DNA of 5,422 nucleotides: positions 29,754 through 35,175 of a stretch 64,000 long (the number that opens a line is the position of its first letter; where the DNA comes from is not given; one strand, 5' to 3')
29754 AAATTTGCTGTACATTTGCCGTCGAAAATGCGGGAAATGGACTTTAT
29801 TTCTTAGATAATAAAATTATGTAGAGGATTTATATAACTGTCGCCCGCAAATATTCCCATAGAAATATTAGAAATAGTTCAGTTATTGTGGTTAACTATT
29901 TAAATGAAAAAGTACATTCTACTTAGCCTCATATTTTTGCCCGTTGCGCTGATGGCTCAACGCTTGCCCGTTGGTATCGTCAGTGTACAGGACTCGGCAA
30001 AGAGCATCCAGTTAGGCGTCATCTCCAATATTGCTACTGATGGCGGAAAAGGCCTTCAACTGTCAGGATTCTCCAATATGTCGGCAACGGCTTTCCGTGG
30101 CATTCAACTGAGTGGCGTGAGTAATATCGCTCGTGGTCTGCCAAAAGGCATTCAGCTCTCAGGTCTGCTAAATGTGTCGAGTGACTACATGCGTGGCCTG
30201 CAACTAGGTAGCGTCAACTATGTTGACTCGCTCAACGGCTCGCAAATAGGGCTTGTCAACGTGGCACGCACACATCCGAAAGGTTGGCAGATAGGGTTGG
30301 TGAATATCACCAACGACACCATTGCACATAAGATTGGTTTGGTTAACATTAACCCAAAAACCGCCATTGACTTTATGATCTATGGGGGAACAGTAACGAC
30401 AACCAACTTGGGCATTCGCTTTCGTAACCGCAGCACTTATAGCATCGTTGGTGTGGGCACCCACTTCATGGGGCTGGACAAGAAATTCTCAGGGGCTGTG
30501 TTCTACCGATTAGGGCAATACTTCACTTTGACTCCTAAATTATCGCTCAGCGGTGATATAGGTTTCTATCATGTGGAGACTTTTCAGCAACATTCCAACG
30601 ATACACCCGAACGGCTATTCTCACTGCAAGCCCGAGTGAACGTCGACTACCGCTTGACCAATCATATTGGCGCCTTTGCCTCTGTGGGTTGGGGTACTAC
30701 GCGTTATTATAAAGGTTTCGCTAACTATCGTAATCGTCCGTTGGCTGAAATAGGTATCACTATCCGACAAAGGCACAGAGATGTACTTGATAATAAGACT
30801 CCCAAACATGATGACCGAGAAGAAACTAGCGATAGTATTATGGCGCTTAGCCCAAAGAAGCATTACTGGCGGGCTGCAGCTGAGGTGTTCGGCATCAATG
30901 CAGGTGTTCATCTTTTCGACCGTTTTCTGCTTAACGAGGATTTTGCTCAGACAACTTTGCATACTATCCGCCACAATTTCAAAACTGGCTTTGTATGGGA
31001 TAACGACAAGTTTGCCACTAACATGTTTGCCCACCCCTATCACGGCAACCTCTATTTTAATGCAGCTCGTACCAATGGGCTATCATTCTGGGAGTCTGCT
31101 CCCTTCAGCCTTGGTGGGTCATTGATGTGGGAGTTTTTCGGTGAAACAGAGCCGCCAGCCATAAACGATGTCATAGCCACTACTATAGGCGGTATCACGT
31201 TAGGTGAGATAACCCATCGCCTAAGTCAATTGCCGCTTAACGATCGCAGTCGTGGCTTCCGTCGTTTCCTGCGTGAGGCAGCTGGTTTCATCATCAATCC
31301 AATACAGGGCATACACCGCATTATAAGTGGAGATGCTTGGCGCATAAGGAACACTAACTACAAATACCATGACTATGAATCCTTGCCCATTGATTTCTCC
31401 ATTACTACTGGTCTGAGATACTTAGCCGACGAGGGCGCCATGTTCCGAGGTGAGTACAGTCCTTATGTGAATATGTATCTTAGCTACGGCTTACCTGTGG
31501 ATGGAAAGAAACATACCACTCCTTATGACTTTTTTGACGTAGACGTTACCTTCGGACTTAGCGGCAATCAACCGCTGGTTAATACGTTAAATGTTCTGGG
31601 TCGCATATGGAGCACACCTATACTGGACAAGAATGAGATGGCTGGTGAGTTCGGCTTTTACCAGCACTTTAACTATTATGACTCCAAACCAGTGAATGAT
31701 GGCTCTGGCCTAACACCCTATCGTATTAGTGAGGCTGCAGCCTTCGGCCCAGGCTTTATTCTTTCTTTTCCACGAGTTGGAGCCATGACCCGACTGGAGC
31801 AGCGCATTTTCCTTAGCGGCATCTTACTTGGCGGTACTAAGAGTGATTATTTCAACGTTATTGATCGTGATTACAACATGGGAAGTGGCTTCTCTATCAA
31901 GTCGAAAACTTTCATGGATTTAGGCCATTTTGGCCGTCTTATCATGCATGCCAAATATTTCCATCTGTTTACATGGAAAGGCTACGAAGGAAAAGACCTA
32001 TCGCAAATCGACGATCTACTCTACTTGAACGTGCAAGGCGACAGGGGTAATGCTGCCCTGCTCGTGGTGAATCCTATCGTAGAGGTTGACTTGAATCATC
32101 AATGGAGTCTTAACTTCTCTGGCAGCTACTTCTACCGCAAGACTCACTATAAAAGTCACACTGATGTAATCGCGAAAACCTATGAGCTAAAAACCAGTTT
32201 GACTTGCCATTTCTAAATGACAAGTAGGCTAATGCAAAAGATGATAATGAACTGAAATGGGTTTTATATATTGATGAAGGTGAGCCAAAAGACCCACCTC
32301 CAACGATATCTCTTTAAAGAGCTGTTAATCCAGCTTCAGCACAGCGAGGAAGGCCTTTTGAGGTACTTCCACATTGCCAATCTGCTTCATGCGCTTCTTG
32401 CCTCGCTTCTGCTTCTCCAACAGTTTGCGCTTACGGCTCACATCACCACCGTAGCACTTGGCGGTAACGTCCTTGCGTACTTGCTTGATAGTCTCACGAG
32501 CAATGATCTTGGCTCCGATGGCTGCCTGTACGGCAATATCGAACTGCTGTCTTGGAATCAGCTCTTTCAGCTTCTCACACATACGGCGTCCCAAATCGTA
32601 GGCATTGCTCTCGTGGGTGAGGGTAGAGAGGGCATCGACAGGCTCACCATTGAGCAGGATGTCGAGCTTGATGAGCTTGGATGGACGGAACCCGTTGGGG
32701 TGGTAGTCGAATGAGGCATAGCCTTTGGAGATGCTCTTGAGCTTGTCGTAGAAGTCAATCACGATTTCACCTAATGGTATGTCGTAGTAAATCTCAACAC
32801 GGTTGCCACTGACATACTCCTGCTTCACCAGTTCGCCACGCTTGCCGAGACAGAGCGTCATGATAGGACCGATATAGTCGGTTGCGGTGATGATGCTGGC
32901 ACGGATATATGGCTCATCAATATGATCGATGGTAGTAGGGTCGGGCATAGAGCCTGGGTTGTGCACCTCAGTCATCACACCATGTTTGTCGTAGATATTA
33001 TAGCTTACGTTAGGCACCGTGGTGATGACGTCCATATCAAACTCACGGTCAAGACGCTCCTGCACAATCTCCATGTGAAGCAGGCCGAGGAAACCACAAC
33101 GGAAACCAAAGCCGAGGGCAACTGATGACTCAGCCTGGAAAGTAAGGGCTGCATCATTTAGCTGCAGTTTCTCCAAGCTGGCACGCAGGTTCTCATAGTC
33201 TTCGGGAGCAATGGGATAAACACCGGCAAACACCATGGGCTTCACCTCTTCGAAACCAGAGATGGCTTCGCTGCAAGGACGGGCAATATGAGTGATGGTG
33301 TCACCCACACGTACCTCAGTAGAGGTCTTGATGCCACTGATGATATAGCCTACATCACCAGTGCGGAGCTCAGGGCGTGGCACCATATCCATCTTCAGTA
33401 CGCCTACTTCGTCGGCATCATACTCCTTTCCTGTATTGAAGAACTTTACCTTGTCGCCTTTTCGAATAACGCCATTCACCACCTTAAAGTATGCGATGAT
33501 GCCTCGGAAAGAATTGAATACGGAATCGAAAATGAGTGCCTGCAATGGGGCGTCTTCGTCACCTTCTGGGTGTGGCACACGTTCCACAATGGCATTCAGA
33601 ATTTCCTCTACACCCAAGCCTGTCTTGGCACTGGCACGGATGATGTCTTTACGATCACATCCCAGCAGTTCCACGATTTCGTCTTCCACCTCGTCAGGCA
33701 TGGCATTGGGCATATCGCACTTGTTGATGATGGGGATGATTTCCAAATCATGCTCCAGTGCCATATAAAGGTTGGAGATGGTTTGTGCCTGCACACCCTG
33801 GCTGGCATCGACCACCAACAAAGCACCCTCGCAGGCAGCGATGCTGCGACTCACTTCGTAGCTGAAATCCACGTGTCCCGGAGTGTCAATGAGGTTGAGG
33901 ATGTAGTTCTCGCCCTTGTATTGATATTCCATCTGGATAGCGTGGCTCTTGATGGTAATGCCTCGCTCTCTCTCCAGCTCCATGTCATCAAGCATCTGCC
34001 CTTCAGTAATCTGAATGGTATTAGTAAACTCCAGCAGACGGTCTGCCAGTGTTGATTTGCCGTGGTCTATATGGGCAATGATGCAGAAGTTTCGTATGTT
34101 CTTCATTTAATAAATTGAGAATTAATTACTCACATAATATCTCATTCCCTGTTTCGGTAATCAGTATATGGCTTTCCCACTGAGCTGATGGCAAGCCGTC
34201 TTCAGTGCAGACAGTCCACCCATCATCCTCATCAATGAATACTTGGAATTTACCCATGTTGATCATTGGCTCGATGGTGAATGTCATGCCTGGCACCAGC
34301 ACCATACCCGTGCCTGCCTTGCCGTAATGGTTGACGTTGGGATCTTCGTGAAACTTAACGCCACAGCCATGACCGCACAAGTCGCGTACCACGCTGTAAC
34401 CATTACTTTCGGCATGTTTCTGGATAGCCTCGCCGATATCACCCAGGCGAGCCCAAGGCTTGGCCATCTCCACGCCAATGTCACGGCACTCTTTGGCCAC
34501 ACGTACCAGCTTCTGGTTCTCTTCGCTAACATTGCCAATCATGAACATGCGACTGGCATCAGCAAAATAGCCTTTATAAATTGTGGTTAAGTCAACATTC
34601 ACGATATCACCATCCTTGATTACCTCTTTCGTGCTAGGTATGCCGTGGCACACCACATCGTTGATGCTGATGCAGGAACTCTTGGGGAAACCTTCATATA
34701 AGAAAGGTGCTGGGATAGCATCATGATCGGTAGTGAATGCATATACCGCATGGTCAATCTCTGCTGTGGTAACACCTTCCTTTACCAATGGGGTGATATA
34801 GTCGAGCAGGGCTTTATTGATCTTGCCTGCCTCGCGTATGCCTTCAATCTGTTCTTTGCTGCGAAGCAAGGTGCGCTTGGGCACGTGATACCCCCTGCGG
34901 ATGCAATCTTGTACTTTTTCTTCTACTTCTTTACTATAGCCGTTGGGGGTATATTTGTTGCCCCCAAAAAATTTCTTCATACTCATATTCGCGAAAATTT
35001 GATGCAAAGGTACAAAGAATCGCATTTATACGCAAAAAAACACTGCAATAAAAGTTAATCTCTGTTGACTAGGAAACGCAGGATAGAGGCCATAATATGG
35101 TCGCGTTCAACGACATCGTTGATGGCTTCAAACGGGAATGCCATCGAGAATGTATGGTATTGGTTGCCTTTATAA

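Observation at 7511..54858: Synthesis: a gene-less, modular repeat system occupies every long intergenic gap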

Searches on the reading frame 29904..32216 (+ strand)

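Call 33: search_protein_families(library=pfam, proteins=[window:29904-32216:+])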
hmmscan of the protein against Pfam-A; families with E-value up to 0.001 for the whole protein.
window:29904-32216:+ (770 aa): 1 family
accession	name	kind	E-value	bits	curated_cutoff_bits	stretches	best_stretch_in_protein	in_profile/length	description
PF13084.11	DUF3943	-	3.2e-39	133.6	27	1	362-467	1-108/108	Domain of unknown function (DUF3943)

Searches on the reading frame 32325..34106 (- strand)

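Call 57: search_protein_families(library=pfam, proteins=[window:32325-34106:-])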
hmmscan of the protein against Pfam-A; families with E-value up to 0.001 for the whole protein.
window:32325-34106:- (593 aa): 8 families
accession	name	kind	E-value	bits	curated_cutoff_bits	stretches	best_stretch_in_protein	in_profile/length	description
PF00009.33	GTP_EFTU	-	1.5e-56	191.4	26.5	1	2-178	1-187/188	Elongation factor Tu GTP binding domain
PF06421.17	LepA_C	-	1.3e-51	173.6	29.7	1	485-591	1-107/107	GTP-binding protein LepA C-terminus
PF00679.30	EFG_C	-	2.2e-18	66.5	27.9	1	397-481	3-86/89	Elongation factor G C-terminus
PF03144.31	GTP_EFTU_D2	-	2.7e-12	47.4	30.3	1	202-272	1-73/73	Elongation factor Tu domain 2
PF00071.28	Ras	-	2.2e-06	27.8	21.6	1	47-177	27-160/162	Ras family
PF14492.12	EFG_III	-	6.8e-05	23.3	27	1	289-362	3-73/75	Elongation Factor G, domain III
PF22042.2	EF-G_D2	-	7.5e-05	23.2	27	1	187-227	1-39/84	Elongation factor G domain 2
PF01926.29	MMR_HSR1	-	0.00027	21.5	21.9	1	13-129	8-113/113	50S ribosome-binding GTPase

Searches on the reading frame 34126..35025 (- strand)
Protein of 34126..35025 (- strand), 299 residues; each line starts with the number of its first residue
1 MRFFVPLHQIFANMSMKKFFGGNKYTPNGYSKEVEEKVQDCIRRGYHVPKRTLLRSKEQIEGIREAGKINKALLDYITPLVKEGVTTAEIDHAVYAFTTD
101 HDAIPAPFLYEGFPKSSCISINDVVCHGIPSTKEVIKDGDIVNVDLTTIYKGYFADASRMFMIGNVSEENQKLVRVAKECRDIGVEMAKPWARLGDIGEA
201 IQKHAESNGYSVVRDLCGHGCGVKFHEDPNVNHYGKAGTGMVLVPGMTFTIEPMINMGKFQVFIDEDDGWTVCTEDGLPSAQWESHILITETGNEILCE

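Call 57: search_protein_families(library=pfam, proteins=[window:34126-35025:-])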
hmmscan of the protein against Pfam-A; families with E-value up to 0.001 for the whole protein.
window:34126-35025:- (299 aa): 1 family
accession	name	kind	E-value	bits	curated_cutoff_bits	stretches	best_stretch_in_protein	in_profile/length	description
PF00557.29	Peptidase_M24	-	6.4e-52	176.8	23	1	61-291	1-208/208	Metallopeptidase family M24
